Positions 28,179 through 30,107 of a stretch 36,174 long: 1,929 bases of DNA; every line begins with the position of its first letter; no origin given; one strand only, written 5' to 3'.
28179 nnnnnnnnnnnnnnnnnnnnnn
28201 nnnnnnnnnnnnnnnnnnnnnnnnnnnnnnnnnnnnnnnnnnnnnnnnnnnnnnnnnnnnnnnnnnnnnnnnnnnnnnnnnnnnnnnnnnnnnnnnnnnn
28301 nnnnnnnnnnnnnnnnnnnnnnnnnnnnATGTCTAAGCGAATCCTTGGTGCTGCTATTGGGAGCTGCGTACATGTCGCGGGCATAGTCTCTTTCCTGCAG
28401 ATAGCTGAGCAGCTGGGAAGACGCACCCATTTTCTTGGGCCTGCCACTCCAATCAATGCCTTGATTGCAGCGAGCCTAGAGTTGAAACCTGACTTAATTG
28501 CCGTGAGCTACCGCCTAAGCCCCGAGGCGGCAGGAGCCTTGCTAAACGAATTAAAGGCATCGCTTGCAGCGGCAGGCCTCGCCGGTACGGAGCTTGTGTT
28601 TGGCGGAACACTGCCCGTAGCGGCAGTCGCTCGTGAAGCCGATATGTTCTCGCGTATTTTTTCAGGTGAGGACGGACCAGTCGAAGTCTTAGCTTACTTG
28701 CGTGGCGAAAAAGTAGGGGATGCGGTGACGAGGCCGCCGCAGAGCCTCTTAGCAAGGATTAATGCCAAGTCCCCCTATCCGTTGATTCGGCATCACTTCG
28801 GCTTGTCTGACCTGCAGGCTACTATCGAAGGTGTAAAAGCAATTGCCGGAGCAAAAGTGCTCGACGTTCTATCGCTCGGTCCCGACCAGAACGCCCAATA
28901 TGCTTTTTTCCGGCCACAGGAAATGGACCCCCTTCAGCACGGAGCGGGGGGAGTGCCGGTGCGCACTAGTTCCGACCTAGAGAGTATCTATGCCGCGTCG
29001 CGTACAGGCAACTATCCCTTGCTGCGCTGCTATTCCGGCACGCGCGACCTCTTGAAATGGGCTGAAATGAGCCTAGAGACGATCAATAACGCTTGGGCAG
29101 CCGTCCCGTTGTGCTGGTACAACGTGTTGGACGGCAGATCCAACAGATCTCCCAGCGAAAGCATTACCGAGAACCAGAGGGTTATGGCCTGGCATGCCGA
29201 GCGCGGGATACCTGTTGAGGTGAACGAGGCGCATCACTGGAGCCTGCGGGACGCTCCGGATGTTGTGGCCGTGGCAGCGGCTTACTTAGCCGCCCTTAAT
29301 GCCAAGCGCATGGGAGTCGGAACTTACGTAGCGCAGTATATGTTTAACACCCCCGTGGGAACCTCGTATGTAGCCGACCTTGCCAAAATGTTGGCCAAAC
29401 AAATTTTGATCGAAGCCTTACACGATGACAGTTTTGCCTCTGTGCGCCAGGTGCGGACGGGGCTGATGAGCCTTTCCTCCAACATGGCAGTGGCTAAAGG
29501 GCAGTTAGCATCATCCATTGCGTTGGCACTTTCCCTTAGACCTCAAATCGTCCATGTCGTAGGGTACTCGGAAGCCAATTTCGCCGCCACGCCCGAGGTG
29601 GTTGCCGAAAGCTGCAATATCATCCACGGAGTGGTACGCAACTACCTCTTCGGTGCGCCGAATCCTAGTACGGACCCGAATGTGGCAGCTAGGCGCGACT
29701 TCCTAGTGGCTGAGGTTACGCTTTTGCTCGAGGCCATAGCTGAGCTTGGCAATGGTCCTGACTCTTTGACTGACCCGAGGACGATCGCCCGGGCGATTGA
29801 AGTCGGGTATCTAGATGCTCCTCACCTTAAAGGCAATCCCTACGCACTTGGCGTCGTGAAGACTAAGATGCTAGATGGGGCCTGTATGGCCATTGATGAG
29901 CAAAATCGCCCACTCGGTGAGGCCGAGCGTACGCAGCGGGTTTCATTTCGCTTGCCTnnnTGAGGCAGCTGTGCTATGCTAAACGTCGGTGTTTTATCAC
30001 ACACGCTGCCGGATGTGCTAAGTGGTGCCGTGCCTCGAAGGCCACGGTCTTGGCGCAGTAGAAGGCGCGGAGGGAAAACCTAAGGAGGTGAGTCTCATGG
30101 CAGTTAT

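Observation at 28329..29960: Single-chain MutS-like + MutE-like protein with a C-x-H-x-x-G in place of the D-x-H-x-x-G cobalamin motif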

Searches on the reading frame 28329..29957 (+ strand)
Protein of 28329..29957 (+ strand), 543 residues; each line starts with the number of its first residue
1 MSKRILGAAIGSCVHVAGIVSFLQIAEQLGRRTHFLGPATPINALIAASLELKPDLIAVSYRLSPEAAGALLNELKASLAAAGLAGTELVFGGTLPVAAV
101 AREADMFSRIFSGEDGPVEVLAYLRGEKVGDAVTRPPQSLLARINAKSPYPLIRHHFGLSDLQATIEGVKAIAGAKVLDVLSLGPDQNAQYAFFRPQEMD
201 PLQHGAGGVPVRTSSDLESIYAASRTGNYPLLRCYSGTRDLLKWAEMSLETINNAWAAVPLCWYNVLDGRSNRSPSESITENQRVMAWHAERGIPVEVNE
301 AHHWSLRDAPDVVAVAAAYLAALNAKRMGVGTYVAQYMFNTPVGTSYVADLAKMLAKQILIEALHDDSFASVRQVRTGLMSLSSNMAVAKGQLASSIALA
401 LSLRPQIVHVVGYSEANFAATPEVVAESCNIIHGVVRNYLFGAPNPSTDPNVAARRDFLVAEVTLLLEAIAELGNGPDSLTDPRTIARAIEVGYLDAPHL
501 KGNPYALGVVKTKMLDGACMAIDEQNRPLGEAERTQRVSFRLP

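Call 3: search_protein_families(library=pfam, proteins=[window:28329-29957:+], max_evalue=1)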
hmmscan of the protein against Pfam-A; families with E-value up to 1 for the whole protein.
window:28329-29957:+ (543 aa): 2 families
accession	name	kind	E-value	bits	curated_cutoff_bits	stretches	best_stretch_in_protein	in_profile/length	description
PF02310.24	B12-binding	-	2.2e-07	31.1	32.1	1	4-102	2-97/121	B12 binding domain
PF06368.17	Met_asp_mut_E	-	3e-05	23.1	26.6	1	281-530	155-398/441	Methylaspartate mutase E chain (MutE)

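Call 4: search_protein_families(library=ncbifam, proteins=[window:28329-29957:+], max_evalue=1)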
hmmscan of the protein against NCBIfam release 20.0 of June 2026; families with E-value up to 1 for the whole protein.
window:28329-29957:+ (543 aa): 3 families
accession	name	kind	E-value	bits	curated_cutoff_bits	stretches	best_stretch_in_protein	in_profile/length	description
NF002612.0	PRK02261.1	equivalog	0.0084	15.6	110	1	5-99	6-98/148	methylaspartate mutase subunit S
TIGR01501.1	MthylAspMutase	equivalog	0.011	15.4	135.8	1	8-99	7-96/134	methylaspartate mutase subunit S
NF007008.0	PRK09471.1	equivalog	0.15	11.5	388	1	345-472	183-294/306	oligopeptide ABC transporter permease OppB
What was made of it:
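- There are Pfam MutE and NCBIfam MutS hits (calls 3, 4).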

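Call 5: search_solved_structures(query=window:28329-29957:+, max_evalue=10, show_alignments=3)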
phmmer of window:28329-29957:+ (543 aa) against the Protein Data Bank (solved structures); distinct sequences matched with E-value up to 10: 1.
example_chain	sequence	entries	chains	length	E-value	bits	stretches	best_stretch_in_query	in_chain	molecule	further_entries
3kow_A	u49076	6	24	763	0.058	15.4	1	4-64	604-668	D-ornithine aminomutase E component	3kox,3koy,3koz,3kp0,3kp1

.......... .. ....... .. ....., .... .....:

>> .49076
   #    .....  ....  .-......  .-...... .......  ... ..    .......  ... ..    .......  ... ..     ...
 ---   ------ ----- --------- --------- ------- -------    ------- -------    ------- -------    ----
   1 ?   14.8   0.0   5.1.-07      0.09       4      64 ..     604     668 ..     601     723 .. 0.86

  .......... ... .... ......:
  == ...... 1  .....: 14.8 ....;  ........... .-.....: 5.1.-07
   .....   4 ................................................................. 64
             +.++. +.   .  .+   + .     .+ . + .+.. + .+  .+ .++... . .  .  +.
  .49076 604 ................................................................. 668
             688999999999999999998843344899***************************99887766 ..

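Call 7: find_homologous_proteins(query=window:28329-29957:+, max_evalue=0.001)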
Query window:28329-29957:+ (543 aa): 5910 proteins with E <= 0.001 among 8000 candidates; the best 120 are listed.
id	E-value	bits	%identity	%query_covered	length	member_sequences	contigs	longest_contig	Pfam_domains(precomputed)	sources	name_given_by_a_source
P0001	0.0e+0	1199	100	100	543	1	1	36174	PF06368.18,PF02310.25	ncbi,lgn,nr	ncbi:MAG: hypothetical protein DDT37_00035 [Firmicutes bacterium]|nr:hypothetical protein [candidate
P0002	0.0e+0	1198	100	100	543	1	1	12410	PF02310.25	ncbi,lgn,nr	ncbi:MAG: hypothetical protein DDT38_00997 [Firmicutes bacterium]|nr:hypothetical protein [candidate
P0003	1.2e-272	923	75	100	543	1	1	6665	PF06368.18,PF02310.25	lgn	-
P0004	1.5e-259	880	73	99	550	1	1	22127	PF02310.25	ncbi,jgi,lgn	-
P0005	5.1e-254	862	71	99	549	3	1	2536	PF02310.25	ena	-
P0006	2.7e-250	850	71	99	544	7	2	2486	PF02310.25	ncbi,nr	ncbi:MAG: hypothetical protein DDT35_01436 [Firmicutes bacterium]|nr:hypothetical protein [Bacillota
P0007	2.4e-249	846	72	96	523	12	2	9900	PF02310.25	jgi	-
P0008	1.1e-247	841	69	99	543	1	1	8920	PF02310.25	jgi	jgi:methylmalonyl-CoA mutase cobalamin-binding subunit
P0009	3.7e-247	839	69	100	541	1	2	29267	PF02310.25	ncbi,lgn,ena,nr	ncbi:MAG: methionine synthase I cobalamin-binding subunit [Bacillota bacterium]|nr:MAG: methionine s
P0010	1.4e-246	837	69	100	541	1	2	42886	PF02310.25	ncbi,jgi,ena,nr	ncbi:MAG: methionine synthase [Peptococcaceae bacterium]|nr:methionine synthase [Peptococcaceae bact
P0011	4.0e-246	836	69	99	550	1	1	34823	PF06368.18,PF02310.25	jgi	-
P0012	2.1e-245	834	68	100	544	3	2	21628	PF02310.25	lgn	-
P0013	3.7e-245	833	71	96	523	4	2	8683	PF02310.25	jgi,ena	-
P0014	2.6e-244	830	69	100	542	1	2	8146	PF02310.25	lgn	-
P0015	6.5e-242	822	70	96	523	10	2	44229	PF02310.25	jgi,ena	-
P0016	2.4e-240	817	99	68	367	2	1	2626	PF06368.18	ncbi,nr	ncbi:MAG: hypothetical protein DDT39_01512 [Firmicutes bacterium]|nr:hypothetical protein [candidate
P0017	2.6e-238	810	66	100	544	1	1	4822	PF06368.18,PF02310.25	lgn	-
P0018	3.6e-235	800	70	96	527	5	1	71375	PF06368.18,PF02310.25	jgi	jgi:hypothetical protein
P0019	1.9e-233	794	65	100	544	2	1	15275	PF02310.25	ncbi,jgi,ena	jgi:methylmalonyl-CoA mutase cobalamin-binding subunit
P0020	1.8e-228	778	64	99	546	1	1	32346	PF02310.25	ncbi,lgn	-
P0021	5.8e-214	730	63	99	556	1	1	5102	PF02310.25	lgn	-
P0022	9.2e-201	686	59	98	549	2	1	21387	PF02310.25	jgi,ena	-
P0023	1.7e-199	682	57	99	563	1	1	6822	PF02310.25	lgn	-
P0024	2.1e-199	682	58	100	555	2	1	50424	PF02310.25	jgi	-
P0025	8.2e-199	680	58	99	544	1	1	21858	PF02310.25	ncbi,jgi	-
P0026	8.8e-199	680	59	99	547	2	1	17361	PF02310.25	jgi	jgi:methylmalonyl-CoA mutase cobalamin-binding subunit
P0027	1.0e-198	679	56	99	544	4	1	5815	PF02310.25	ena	-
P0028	1.2e-198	679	58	99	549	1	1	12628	PF02310.25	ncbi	-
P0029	2.8e-198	678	58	99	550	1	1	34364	PF02310.25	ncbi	-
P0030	3.5e-198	678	58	99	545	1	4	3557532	PF06368.18,PF02310.25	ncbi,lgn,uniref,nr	ncbi:methionine synthase [Anoxybacter fermentans]|uniref:Methionine synthase n=1 Tax=Anoxybacter fer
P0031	4.0e-198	677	57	98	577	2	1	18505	PF02310.25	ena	-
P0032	5.4e-198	677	61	99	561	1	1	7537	PF06368.18,PF02310.25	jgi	-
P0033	9.5e-198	676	57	98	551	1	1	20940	PF02310.25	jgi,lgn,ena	-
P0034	1.3e-197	676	57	99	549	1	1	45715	PF02310.25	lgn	-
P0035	1.3e-197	676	57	98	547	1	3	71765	PF02310.25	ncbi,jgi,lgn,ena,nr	ncbi:MAG TPA: cobalamin B12-binding domain-containing protein [Armatimonadota bacterium]|nr:cobalami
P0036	1.7e-197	675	58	99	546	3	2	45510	PF06368.18,PF02310.25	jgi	-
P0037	2.4e-197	675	58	98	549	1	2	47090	PF02310.25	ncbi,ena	-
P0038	2.8e-197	675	58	99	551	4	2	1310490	PF02310.25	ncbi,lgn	ncbi:MAG: cobalamin B12-binding domain-containing protein [Bacillota bacterium]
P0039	1.3e-196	673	57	98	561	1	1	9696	PF02310.25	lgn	-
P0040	1.5e-196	672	58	98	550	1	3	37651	PF02310.25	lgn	-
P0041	2.7e-196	671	57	99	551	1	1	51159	PF02310.25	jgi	jgi:methylmalonyl-CoA mutase cobalamin-binding subunit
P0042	2.9e-196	671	59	97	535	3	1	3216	PF02310.25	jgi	jgi:methylmalonyl-CoA mutase cobalamin-binding subunit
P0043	5.5e-196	670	57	99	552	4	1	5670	PF02310.25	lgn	-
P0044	9.9e-196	670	56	98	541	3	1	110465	PF02310.25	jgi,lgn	-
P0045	1.6e-195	669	57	99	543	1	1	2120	PF02310.25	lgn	-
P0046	2.9e-195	668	56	98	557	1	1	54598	PF02310.25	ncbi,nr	ncbi:MAG: cobalamin B12-binding domain-containing protein [Armatimonadetes bacterium]|nr:cobalamin B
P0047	3.0e-195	668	58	99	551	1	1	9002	PF02310.25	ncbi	-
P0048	3.1e-195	668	59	98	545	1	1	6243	PF02310.25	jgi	jgi:methylmalonyl-CoA mutase cobalamin-binding subunit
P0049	3.2e-195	668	55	98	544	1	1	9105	PF02310.25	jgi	-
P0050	4.1e-195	668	56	98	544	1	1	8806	PF02310.25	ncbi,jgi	-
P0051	1.0e-194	666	56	98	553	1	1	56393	PF02310.25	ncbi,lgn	-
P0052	1.1e-194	666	57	98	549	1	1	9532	PF06368.18,PF02310.25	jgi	jgi:methylmalonyl-CoA mutase cobalamin-binding subunit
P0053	1.1e-194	666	57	99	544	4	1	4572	PF02310.25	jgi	-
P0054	1.2e-194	666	57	98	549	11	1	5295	PF02310.25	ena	-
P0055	1.5e-194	666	57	99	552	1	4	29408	PF02310.25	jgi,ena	-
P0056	1.8e-194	665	57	99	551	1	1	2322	PF02310.25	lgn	-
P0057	2.5e-194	665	58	98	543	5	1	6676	PF02310.25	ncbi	ncbi:MAG: cobalamin B12-binding domain-containing protein [Bacillota bacterium]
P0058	2.6e-194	665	57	98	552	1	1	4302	PF02310.25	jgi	jgi:hypothetical protein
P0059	2.9e-194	665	56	98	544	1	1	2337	PF02310.25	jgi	-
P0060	3.9e-194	664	57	99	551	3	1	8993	PF02310.25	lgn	-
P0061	4.4e-194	664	57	99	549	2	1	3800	PF02310.25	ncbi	-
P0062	5.6e-194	664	57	99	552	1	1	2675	PF02310.25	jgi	-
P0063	5.8e-194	664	57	100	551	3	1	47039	PF02310.25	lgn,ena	-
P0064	5.8e-194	664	56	98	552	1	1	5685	PF02310.25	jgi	-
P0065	6.4e-194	664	57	98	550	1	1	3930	PF02310.25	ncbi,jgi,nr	ncbi:MAG: cobalamin B12-binding domain-containing protein [Armatimonadota bacterium]|nr:cobalamin B1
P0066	7.0e-194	664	57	98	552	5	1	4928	PF02310.25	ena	-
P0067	8.7e-194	663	56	99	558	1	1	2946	PF02310.25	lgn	-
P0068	9.0e-194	663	59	99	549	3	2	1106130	PF02310.25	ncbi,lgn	ncbi:MAG: cobalamin-dependent protein [Bacillota bacterium]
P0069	1.5e-193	662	56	98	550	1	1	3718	PF02310.25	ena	-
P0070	2.3e-193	662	58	98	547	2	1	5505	PF02310.25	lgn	-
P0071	2.3e-193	662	57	98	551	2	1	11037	PF02310.25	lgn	-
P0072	2.4e-193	662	56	98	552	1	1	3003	PF02310.25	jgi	-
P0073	2.5e-193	662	57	98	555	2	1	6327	PF02310.25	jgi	jgi:methylmalonyl-CoA mutase cobalamin-binding subunit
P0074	3.5e-193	661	56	98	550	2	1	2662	PF02310.25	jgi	-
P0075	4.0e-193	661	57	98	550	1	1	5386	PF02310.25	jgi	jgi:hypothetical protein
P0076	4.1e-193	661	57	98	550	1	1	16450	PF02310.25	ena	-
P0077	4.1e-193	661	55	99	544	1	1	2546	PF02310.25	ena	-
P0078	4.1e-193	661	56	99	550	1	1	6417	PF02310.25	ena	-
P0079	6.0e-193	660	57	98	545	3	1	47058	PF02310.25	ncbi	-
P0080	7.0e-193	660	56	98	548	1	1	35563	PF02310.25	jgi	jgi:hypothetical protein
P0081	7.1e-193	660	57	97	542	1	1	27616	PF02310.25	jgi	jgi:hypothetical protein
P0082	7.2e-193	660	56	99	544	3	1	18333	PF02310.25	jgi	-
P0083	1.0e-192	660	57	99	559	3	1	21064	PF02310.25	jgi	jgi:methylmalonyl-CoA mutase cobalamin-binding subunit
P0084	1.0e-192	660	56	98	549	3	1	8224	PF02310.25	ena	-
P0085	1.1e-192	660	56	98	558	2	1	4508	PF02310.25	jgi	jgi:hypothetical protein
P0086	1.7e-192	659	56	98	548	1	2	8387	PF02310.25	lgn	-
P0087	1.9e-192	659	56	99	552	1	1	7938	PF02310.25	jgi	-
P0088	2.1e-192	659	55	99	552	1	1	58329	PF02310.25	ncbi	ncbi:MAG: cobalamin B12-binding domain-containing protein [Bacteroidota bacterium]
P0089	2.8e-192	658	56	98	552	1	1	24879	PF02310.25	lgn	-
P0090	3.1e-192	658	56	98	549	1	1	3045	PF02310.25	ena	-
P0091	3.2e-192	658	56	98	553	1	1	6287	PF02310.25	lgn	-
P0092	3.2e-192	658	58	98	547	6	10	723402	PF02310.25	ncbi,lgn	ncbi:MAG: methionine synthase [Bacillota bacterium]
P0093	3.4e-192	658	57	98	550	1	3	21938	PF02310.25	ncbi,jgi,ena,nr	ncbi:MAG TPA: cobalamin B12-binding domain-containing protein [Armatimonadota bacterium]|nr:cobalami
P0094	3.8e-192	658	56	99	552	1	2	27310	PF02310.25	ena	-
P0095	4.5e-192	658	55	99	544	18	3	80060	PF06368.18,PF02310.25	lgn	-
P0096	5.0e-192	657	57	98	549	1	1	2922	PF02310.25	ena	-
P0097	6.2e-192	657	56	98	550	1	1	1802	PF02310.25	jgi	-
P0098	1.0e-191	656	57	98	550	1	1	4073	PF02310.25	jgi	jgi:hypothetical protein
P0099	1.2e-191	656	56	98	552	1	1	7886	PF02310.25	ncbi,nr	ncbi:MAG: cobalamin B12-binding domain-containing protein [Armatimonadetes bacterium]|nr:cobalamin B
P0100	1.2e-191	656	57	97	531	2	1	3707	PF02310.25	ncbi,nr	ncbi:MAG: cobalamin B12-binding domain-containing protein, partial [Armatimonadetes bacterium]|nr:co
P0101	1.3e-191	656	57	98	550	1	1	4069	PF02310.25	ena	-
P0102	1.3e-191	656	56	98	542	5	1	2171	PF02310.25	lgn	-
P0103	1.3e-191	656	56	98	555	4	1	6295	PF02310.25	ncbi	-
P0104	1.6e-191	656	56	99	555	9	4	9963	PF06368.18,PF02310.25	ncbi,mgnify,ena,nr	ncbi:MAG: methionine synthase [Firmicutes bacterium]|mgnify:CR=1 FL=1|nr:methionine synthase [Bacill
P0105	1.6e-191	656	56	98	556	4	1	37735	PF02310.25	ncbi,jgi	jgi:methylmalonyl-CoA mutase cobalamin-binding subunit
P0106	1.9e-191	655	56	98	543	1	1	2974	PF02310.25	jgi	-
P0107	2.1e-191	655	57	99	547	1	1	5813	PF02310.25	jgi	-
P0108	2.1e-191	655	56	99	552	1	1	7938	PF02310.25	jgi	-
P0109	2.4e-191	655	56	98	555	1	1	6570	PF02310.25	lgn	-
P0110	2.8e-191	655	56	99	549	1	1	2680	PF02310.25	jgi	jgi:methylmalonyl-CoA mutase cobalamin-binding subunit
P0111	4.2e-191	654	56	98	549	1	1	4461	PF02310.25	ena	-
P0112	5.6e-191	654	55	98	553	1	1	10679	PF02310.25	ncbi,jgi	-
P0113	6.0e-191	654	57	98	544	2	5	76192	PF02310.25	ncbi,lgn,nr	ncbi:MAG TPA: cobalamin B12-binding domain-containing protein [Firmicutes bacterium]|nr:cobalamin B1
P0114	6.1e-191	654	55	99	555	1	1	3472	PF02310.25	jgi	-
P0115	8.0e-191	653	54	99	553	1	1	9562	PF02310.25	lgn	-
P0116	9.8e-191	653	57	98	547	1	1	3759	PF06368.18,PF02310.25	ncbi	-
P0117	1.1e-190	653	56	99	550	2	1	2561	PF06368.18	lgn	-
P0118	1.2e-190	653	56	98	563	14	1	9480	PF02310.25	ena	-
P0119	1.2e-190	653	56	98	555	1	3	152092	PF02310.25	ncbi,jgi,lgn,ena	-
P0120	1.2e-190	653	58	99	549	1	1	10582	PF02310.25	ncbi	-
